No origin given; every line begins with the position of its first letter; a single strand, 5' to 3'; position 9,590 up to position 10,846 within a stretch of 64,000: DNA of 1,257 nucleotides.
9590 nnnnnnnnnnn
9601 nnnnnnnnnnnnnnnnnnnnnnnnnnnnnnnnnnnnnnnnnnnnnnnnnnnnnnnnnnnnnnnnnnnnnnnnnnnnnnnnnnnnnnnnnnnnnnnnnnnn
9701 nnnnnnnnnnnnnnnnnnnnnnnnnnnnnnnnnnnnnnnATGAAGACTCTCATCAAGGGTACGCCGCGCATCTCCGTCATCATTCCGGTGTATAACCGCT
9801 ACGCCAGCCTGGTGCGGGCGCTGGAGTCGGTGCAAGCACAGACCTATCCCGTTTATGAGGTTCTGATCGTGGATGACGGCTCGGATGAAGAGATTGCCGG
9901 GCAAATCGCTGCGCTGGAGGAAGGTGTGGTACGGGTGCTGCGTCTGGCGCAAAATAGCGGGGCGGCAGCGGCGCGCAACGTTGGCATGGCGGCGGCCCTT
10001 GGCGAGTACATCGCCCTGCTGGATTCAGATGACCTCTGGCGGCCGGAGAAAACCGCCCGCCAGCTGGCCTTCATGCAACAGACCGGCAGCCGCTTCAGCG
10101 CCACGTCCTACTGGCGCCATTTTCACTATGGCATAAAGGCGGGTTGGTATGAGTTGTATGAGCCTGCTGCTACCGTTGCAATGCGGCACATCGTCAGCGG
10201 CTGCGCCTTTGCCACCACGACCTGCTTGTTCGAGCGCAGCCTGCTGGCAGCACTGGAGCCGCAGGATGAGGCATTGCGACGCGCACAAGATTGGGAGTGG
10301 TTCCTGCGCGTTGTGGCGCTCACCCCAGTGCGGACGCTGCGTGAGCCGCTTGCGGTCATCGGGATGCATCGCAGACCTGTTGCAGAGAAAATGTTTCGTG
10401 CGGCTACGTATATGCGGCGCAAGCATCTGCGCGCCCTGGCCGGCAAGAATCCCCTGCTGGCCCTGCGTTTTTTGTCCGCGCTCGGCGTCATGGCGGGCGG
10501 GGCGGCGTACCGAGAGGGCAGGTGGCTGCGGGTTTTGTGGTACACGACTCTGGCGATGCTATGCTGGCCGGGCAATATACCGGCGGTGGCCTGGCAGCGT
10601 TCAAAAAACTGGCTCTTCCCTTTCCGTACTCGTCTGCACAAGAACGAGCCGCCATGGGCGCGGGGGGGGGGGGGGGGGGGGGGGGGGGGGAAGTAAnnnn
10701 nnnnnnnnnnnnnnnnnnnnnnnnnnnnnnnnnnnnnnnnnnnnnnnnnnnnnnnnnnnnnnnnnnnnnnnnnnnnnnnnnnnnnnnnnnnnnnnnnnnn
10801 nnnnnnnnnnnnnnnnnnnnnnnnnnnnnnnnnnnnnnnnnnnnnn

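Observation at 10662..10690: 29-nt poly-G tract at the junction of two GT2 glycosyltransferase genes (phase-variation switch candidate)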

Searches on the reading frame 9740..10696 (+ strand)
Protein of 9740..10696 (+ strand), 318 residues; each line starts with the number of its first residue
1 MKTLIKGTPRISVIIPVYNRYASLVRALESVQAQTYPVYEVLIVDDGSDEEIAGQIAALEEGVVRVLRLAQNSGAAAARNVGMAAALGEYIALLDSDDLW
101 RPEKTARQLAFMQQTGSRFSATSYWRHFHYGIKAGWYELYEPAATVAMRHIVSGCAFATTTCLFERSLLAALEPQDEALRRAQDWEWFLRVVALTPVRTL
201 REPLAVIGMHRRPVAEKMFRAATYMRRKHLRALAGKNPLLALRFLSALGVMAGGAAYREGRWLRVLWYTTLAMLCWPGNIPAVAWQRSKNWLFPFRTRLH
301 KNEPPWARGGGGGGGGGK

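Call 7: search_protein_families(library=pfam, proteins=[window:9740-10696:+], max_evalue=0.01)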
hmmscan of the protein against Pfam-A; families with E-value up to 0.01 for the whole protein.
window:9740-10696:+ (318 aa): 3 families
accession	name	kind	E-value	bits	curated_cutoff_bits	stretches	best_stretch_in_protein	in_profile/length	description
PF00535.33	Glycos_transf_2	-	1.9e-32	113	23.3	1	12-134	1-125/168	Glycosyl transferase family 2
PF13641.12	Glyco_tranf_2_3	-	3.7e-12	47.2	27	1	9-190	1-193/230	Glycosyltransferase like family 2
PF10111.15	Glyco_tranf_2_2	-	1.5e-11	44.8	27.3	1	12-113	1-107/276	Glycosyltransferase like family 2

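Call 8: search_protein_families(library=ncbifam, proteins=[window:9740-10696:+], max_evalue=0.01)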
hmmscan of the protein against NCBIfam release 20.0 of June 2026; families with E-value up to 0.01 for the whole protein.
window:9740-10696:+ (318 aa): 26 families (the best 25 are shown)
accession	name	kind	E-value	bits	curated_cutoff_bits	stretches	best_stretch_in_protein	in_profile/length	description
NF047683.1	TeichurnBiosyTuaG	equivalog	4.3e-31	108.4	400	1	6-191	3-186/252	teichuronic acid biosynthesis protein TuaG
TIGR03965.1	mycofact_glyco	equivalog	1.3e-22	80.3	280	1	8-224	73-296/467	mycofactocin biosynthesis glycosyltransferase MftF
NF041875.1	EPS_EpsD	equivalog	8.4e-22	78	370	1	11-190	1-188/325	exopolysaccharide biosynthesis glycosyltransferase EpsD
NF007482.0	PRK10073.1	equivalog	1.6e-20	73.4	423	1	7-108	4-106/334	glycosyltransferase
NF007453.0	PRK10018.1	equivalog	1.4e-18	67.6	382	1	6-192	3-190/280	colanic acid biosynthesis glycosyltransferase WcaA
TIGR04017.1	WcaA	equivalog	8.3e-18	65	495.75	1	8-192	4-189/279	colanic acid biosynthesis glycosyltransferase WcaA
NF053739.1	GlytfEpsEBac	equivalog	5.4e-16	58.4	450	1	9-191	1-185/265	glycosyltransferase EpsE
TIGR03937.1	PgaC_IcaA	equivalog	5.8e-16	58.4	422.3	1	6-102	42-140/407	poly-beta-1,6-N-acetyl-D-glucosamine synthase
TIGR04283.1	glyco_like_mftF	equivalog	1.4e-13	51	182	1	11-237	1-213/221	TIGR04283 family arsenosugar biosynthesis glycosyltransferase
NF050050.1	ProtGlycPglI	equivalog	1.4e-12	47.6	500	1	9-100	2-96/306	GalNAc(5)-diNAcBac-PP-undecaprenol beta-1,3-glucosyltransferase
NF038299.1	EPS_HpsN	equivalog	8.7e-11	41.3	425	1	9-97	1-91/317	hormogonium polysaccharide biosynthesis glycosyltransferase HpsN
NF041394.1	GtaseAglG_Halo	equivalog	2.6e-10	40.1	440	1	10-105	2-100/304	glucosyl-dolichyl phosphate glucuronosyltransferase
NF050819.1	PolSacchBiosHfsG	equivalog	8.1e-10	38.3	500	1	6-102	9-106/302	polysaccharide biosynthesis protein HfsG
TIGR03111.1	glyc2_xrt_Gpos1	hypoth_equivalog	8.5e-10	38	363.95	1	4-102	44-146/439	TIGR03111 family XrtG-associated glycosyltransferase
NF007986.1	PRK10714.1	equivalog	3.6e-09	36.1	529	1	10-113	7-116/316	undecaprenyl-phosphate 4-deoxy-4-formamido-L-arabinose transferase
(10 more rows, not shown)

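Call 10: find_encoding_contigs(protein=window:9740-10696:+, flank=3000, max_places=10)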
Protein window:9740-10696:+ (318 aa): no gene with exactly this product is on record in the collection.

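Call 11: find_homologous_proteins(query=window:9740-10696:+, max_evalue=1e-10)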
Query window:9740-10696:+ (318 aa): 1439 proteins with E <= 1e-10 among 8000 candidates; the best 120 are listed.
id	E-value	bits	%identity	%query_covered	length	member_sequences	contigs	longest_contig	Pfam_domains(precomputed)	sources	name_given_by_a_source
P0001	9.5e-212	720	100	100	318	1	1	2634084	PF10111.15,PF13641.13,PF00535.33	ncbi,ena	-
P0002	5.2e-76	274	52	91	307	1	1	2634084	PF10111.15,PF13641.13,PF00535.33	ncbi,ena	-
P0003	2.1e-41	160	36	64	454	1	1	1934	PF10111.15,PF13641.13,PF00535.33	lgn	-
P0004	3.2e-41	160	37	86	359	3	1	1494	PF10111.15,PF13641.13,PF00535.33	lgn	-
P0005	1.7e-40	157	35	86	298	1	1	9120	PF10111.15,PF13641.13,PF00535.33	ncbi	ncbi:MAG TPA: glycosyltransferase family 2 protein [Alphaproteobacteria bacterium]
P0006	1.2e-39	155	37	80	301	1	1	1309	PF10111.15,PF13641.13,PF00535.33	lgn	-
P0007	2.1e-39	154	34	57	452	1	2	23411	PF10111.15,PF13641.13,PF00535.33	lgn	-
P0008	5.8e-39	152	38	80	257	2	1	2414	PF10111.15,PF13641.13,PF00535.33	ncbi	-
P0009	8.9e-39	152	33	71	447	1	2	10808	PF10111.15,PF13506.14,PF13641.13,PF00535.33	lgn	-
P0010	4.5e-38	149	48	36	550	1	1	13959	PF10111.15,PF13641.13,PF00535.33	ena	-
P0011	8.3e-37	145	34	85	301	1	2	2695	PF10111.15,PF13506.14,PF13641.13,PF00535.33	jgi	jgi:glycosyltransferase involved in cell wall biosynthesis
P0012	1.3e-36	145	36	85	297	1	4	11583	PF10111.15,PF13641.13,PF00535.33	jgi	jgi:hypothetical protein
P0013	1.9e-36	144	33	57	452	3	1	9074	PF10111.15,PF13641.13,PF00535.33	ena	-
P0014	2.7e-36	144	39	38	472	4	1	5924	PF10111.15,PF13641.13,PF00535.33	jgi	jgi:glycosyltransferase involved in cell wall biosynthesis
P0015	2.8e-36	143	41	64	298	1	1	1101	PF10111.15,PF13641.13,PF00535.33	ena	-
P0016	2.9e-36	143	39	71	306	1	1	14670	PF10111.15,PF13641.13,PF00535.33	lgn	-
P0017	8.0e-36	142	32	62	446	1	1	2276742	PF10111.15,PF13641.13,PF00535.33,PF13704.14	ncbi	-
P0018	8.4e-36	142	39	70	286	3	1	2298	PF10111.15,PF13641.13,PF00535.33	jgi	jgi:glycosyltransferase involved in cell wall biosynthesis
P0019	9.8e-36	142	37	81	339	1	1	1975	PF10111.15,PF13506.14,PF13641.13,PF00535.33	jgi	jgi:GT2 family glycosyltransferase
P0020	1.0e-35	142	37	77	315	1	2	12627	PF10111.15,PF13641.13,PF00535.33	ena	-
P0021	1.1e-35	142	39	69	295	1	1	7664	PF10111.15,PF13641.13,PF00535.33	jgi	jgi:glycosyltransferase involved in cell wall biosynthesis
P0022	3.4e-35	140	41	69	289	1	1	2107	PF10111.15,PF13641.13,PF00535.33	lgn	-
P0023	4.3e-35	140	35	85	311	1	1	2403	PF10111.15,PF13641.13,PF00535.33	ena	-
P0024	6.0e-35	139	34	84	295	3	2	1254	PF10111.15,PF13641.13,PF00535.33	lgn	-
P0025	1.6e-34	138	34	85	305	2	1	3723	PF10111.15,PF13641.13,PF00535.33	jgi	-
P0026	3.0e-34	137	38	79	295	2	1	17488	PF10111.15,PF13641.13,PF00535.33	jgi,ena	-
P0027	3.4e-34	137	42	58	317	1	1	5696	PF10111.15,PF13641.13,PF00535.33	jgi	jgi:glycosyltransferase involved in cell wall biosynthesis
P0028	3.5e-34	137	38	73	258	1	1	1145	PF10111.15,PF13641.13,PF00535.33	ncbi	-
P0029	3.5e-34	137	37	80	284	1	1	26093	PF10111.15,PF13641.13,PF00535.33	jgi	jgi:glycosyltransferase involved in cell wall biosynthesis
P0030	1.1e-33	135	34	85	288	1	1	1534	PF10111.15,PF13641.13,PF00535.33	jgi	jgi:glycosyltransferase involved in cell wall biosynthesis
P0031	1.1e-33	135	34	85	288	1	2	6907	PF10111.15,PF13641.13,PF00535.33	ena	-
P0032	2.2e-33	134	39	69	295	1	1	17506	PF10111.15,PF13641.13,PF00535.33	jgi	jgi:glycosyltransferase involved in cell wall biosynthesis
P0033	4.1e-33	133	37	69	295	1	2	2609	PF10111.15,PF13641.13,PF00535.33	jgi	jgi:glycosyltransferase involved in cell wall biosynthesis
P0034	4.2e-33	133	38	69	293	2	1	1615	PF10111.15,PF13641.13,PF00535.33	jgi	jgi:glycosyltransferase involved in cell wall biosynthesis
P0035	6.7e-33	132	35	84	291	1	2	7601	PF10111.15,PF13641.13,PF00535.33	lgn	-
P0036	9.2e-33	132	38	69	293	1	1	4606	PF10111.15,PF13641.13,PF00535.33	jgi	jgi:glycosyltransferase involved in cell wall biosynthesis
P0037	1.4e-32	131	36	79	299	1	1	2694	PF10111.15,PF13641.13,PF00535.33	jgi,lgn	jgi:glycosyltransferase involved in cell wall biosynthesis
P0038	1.7e-32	131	37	69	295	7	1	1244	PF10111.15,PF13641.13,PF00535.33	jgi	jgi:glycosyltransferase involved in cell wall biosynthesis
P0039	2.1e-32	131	42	59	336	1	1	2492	PF10111.15,PF13641.13,PF00535.33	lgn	-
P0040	2.5e-32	131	36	69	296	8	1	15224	PF10111.15,PF13641.13,PF00535.33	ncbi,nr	ncbi:MAG TPA: glycosyltransferase family 2 protein [Stellaceae bacterium]|nr:glycosyltransferase fam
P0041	2.6e-32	130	37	69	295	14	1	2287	PF10111.15,PF13641.13,PF00535.33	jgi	jgi:glycosyltransferase involved in cell wall biosynthesis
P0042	2.8e-32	130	38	69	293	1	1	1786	PF10111.15,PF13641.13,PF00535.33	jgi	jgi:glycosyltransferase involved in cell wall biosynthesis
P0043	2.8e-32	130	37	69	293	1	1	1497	PF10111.15,PF13641.13,PF00535.33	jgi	jgi:glycosyltransferase involved in cell wall biosynthesis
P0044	3.0e-32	130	33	85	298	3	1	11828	PF10111.15,PF13641.13,PF00535.33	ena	-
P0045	4.1e-32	130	33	86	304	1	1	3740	PF10111.15,PF13641.13,PF00535.33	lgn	-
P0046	5.1e-32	130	38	69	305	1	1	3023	PF10111.15,PF13641.13,PF00535.33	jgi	jgi:glycosyltransferase involved in cell wall biosynthesis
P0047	5.3e-32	129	38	69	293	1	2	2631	PF10111.15,PF13641.13,PF00535.33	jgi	jgi:glycosyltransferase involved in cell wall biosynthesis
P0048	6.8e-32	129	40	58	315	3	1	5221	PF10111.15,PF13641.13,PF00535.33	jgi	jgi:glycosyltransferase involved in cell wall biosynthesis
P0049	7.3e-32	129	43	59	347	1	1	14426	PF10111.15,PF13641.13,PF00535.33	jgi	jgi:glycosyltransferase involved in cell wall biosynthesis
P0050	8.0e-32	129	35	85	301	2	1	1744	PF10111.15,PF13506.14,PF13641.13,PF00535.33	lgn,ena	-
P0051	9.6e-32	129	35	84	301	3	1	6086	PF10111.15,PF13641.13,PF00535.33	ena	-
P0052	1.1e-31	128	36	80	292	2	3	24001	PF10111.15,PF13641.13,PF00535.33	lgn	-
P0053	1.5e-31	128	37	75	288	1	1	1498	PF10111.15,PF13641.13,PF00535.33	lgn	-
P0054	1.9e-31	128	39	60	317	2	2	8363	PF10111.15,PF13641.13,PF00535.33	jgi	jgi:glycosyltransferase involved in cell wall biosynthesis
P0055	1.9e-31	128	35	79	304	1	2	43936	PF10111.15,PF13641.13,PF00535.33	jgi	jgi:glycosyltransferase involved in cell wall biosynthesis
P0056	3.1e-31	127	36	78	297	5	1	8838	PF10111.15,PF13641.13,PF00535.33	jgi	jgi:glycosyltransferase involved in cell wall biosynthesis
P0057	3.3e-31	127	37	69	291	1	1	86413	PF10111.15,PF13641.13,PF00535.33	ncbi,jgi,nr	ncbi:MAG TPA: glycosyltransferase family A protein [Stellaceae bacterium]|jgi:glycosyltransferase in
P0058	5.3e-31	126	38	71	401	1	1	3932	PF10111.15,PF13506.14,PF13641.13,PF00535.33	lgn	-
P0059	6.2e-31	126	36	85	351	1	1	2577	PF10111.15,PF13641.13,PF00535.33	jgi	jgi:GT2 family glycosyltransferase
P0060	6.3e-31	126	37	80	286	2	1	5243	PF10111.15,PF13641.13,PF00535.33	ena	-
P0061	7.5e-31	126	37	79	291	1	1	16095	PF10111.15,PF13641.13,PF00535.33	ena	-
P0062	7.6e-31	126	38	80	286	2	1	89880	PF10111.15,PF13641.13,PF00535.33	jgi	jgi:glycosyltransferase involved in cell wall biosynthesis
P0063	8.7e-31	125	43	58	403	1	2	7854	PF10111.15,PF13641.13,PF00535.33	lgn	-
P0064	8.7e-31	125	32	84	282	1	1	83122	PF10111.15,PF13641.13,PF00535.33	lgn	-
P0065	1.0e-30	125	34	85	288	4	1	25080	PF10111.15,PF13641.13,PF00535.33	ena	-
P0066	1.0e-30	125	39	74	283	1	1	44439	PF13632.13,PF10111.15,PF13641.13,PF00535.33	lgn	-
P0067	1.2e-30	125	39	72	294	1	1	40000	PF10111.15,PF13641.13,PF00535.33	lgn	-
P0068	1.3e-30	125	38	69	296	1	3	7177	PF10111.15,PF13641.13,PF00535.33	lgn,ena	-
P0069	1.4e-30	125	40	63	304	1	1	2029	PF10111.15,PF13641.13,PF00535.33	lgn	-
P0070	4.4e-30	123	33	84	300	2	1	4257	PF10111.15,PF00535.33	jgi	jgi:glycosyltransferase involved in cell wall biosynthesis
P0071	5.9e-30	123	37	72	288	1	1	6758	PF10111.15,PF13641.13,PF00535.33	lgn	-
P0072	6.6e-30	123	37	73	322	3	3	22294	PF10111.15,PF13641.13,PF00535.33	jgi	-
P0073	7.3e-30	122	39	62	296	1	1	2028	PF10111.15,PF13641.13,PF00535.33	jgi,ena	-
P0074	9.6e-30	122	38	57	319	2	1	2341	PF10111.15,PF13641.13,PF00535.33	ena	-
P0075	1.3e-29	122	37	80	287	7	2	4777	PF10111.15,PF13641.13,PF00535.33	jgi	jgi:glycosyltransferase involved in cell wall biosynthesis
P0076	2.2e-29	121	37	69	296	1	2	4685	PF10111.15,PF13641.13,PF00535.33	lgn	-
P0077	2.6e-29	121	31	85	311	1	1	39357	PF10111.15,PF13641.13,PF00535.33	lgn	-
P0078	4.1e-29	120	35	63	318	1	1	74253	PF10111.15,PF13641.13,PF00535.33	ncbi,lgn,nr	ncbi:MAG: glycosyltransferase [Desulfovibrionaceae bacterium]|nr:glycosyltransferase [Desulfovibrion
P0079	4.1e-29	120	33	71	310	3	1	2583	PF10111.15,PF13641.13,PF00535.33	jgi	-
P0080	4.6e-29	120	31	85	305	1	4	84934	PF10111.15,PF13641.13,PF00535.33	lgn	-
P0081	4.7e-29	120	34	85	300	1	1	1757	PF10111.15,PF13641.13,PF00535.33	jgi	jgi:glycosyltransferase involved in cell wall biosynthesis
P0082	7.2e-29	119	42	57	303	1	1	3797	PF10111.15,PF13641.13,PF00535.33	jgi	jgi:glycosyltransferase involved in cell wall biosynthesis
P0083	8.1e-29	119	35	70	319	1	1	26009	PF10111.15,PF13641.13,PF00535.33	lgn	-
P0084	8.2e-29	119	39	62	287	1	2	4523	PF10111.15,PF13641.13,PF00535.33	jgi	jgi:GT2 family glycosyltransferase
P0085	8.5e-29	119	35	71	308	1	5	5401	PF10111.15,PF13641.13,PF00535.33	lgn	-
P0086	9.9e-29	119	36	67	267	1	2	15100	PF10111.15,PF13641.13,PF00535.33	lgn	-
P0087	1.1e-28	119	36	69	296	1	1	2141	PF10111.15,PF13641.13,PF00535.33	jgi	jgi:glycosyltransferase involved in cell wall biosynthesis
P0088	1.3e-28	118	35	83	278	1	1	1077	PF10111.15,PF13641.13,PF00535.33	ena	-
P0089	1.4e-28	118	33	85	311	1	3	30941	PF10111.15,PF13641.13,PF00535.33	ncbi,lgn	ncbi:MAG: glycosyltransferase family 2 protein [Rhodospirillaceae bacterium]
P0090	1.5e-28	118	35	69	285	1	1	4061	PF10111.15,PF13641.13,PF00535.33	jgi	jgi:glycosyltransferase involved in cell wall biosynthesis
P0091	2.9e-28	117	40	63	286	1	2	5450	PF10111.15,PF13641.13,PF00535.33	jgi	jgi:glycosyltransferase involved in cell wall biosynthesis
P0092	3.0e-28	117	33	85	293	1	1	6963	PF10111.15,PF13641.13,PF00535.33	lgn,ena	-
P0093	3.2e-28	117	38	70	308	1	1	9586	PF10111.15,PF13641.13,PF00535.33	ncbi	-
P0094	3.6e-28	117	38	71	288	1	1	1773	PF10111.15,PF13641.13,PF00535.33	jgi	-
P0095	4.1e-28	117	36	84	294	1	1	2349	PF10111.15,PF13641.13,PF00535.33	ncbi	-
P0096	4.4e-28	117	36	70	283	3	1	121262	PF10111.15,PF13641.13,PF00535.33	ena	-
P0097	5.2e-28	116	36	62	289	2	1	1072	PF10111.15,PF13641.13,PF00535.33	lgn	-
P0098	5.3e-28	116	40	59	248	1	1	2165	PF10111.15,PF13641.13,PF00535.33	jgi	jgi:teichuronic acid biosynthesis glycosyltransferase TuaG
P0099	5.8e-28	116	37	79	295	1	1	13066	PF10111.15,PF13641.13,PF00535.33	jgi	jgi:glycosyltransferase involved in cell wall biosynthesis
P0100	7.5e-28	116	39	62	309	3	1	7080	PF10111.15,PF13641.13,PF00535.33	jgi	jgi:glycosyltransferase involved in cell wall biosynthesis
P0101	9.0e-28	116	39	62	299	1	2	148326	PF10111.15,PF13641.13,PF00535.33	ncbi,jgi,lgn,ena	jgi:glycosyltransferase involved in cell wall biosynthesis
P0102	1.2e-27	115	38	62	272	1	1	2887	PF10111.15,PF13641.13,PF00535.33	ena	-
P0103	1.6e-27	115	34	73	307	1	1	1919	PF10111.15,PF13641.13,PF00535.33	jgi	jgi:glycosyltransferase involved in cell wall biosynthesis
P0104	1.8e-27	115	41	61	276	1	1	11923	PF10111.15,PF13641.13,PF00535.33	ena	-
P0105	1.8e-27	115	34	74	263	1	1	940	PF10111.15,PF13641.13,PF00535.33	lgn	-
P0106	2.0e-27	114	33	84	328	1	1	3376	PF10111.15,PF13641.13,PF00535.33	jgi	jgi:glycosyltransferase involved in cell wall biosynthesis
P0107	2.0e-27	114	37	68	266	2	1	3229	PF10111.15,PF13641.13,PF00535.33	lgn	-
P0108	2.1e-27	114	38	69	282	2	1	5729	PF10111.15,PF13641.13,PF00535.33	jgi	-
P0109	2.2e-27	114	38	62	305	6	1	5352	PF10111.15,PF13641.13,PF00535.33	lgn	-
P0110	2.4e-27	114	34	90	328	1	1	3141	PF10111.15,PF13641.13,PF00535.33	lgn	-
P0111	2.5e-27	114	34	82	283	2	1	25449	PF03071.22,PF10111.15,PF13641.13,PF00535.33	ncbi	-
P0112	2.8e-27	114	31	84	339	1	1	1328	PF10111.15,PF13641.13,PF00535.33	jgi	jgi:glycosyltransferase involved in cell wall biosynthesis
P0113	4.3e-27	113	40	63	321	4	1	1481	PF13632.13,PF10111.15,PF13641.13,PF00535.33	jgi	jgi:glycosyltransferase involved in cell wall biosynthesis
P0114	5.5e-27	113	41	57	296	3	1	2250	PF10111.15,PF13641.13,PF00535.33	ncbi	-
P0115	6.0e-27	113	39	62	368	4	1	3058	PF10111.15,PF13506.14,PF13641.13,PF00535.33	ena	-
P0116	6.0e-27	113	35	64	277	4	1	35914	PF10111.15,PF13641.13,PF00535.33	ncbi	-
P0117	6.8e-27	113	41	57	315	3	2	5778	PF10111.15,PF13641.13,PF00535.33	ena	-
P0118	7.1e-27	113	38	60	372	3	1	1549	PF10111.15,PF13506.14,PF13641.13,PF00535.33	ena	-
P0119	7.6e-27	113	37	63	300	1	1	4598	PF10111.15,PF13641.13,PF00535.33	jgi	jgi:glycosyltransferase involved in cell wall biosynthesis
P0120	7.7e-27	113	33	81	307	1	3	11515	PF10111.15,PF13641.13,PF00535.33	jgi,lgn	jgi:glycosyltransferase involved in cell wall biosynthesis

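Call 13: find_encoding_contigs(protein=P0002, flank=6000, max_places=5)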
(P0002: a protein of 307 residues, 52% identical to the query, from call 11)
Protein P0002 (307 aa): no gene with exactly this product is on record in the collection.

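Call 21: list_cluster_members(proteins=[P0001, P0121, P0002])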
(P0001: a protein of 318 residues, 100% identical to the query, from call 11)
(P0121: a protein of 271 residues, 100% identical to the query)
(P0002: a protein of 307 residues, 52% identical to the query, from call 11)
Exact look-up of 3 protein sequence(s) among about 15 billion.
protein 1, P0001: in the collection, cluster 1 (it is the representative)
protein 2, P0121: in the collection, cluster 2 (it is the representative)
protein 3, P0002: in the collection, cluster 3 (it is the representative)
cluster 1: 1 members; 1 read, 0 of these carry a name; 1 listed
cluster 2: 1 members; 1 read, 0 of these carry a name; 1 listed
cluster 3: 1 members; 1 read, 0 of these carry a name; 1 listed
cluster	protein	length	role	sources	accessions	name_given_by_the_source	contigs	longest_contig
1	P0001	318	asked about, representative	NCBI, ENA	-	-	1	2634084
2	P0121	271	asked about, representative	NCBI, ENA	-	-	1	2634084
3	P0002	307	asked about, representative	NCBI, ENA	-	-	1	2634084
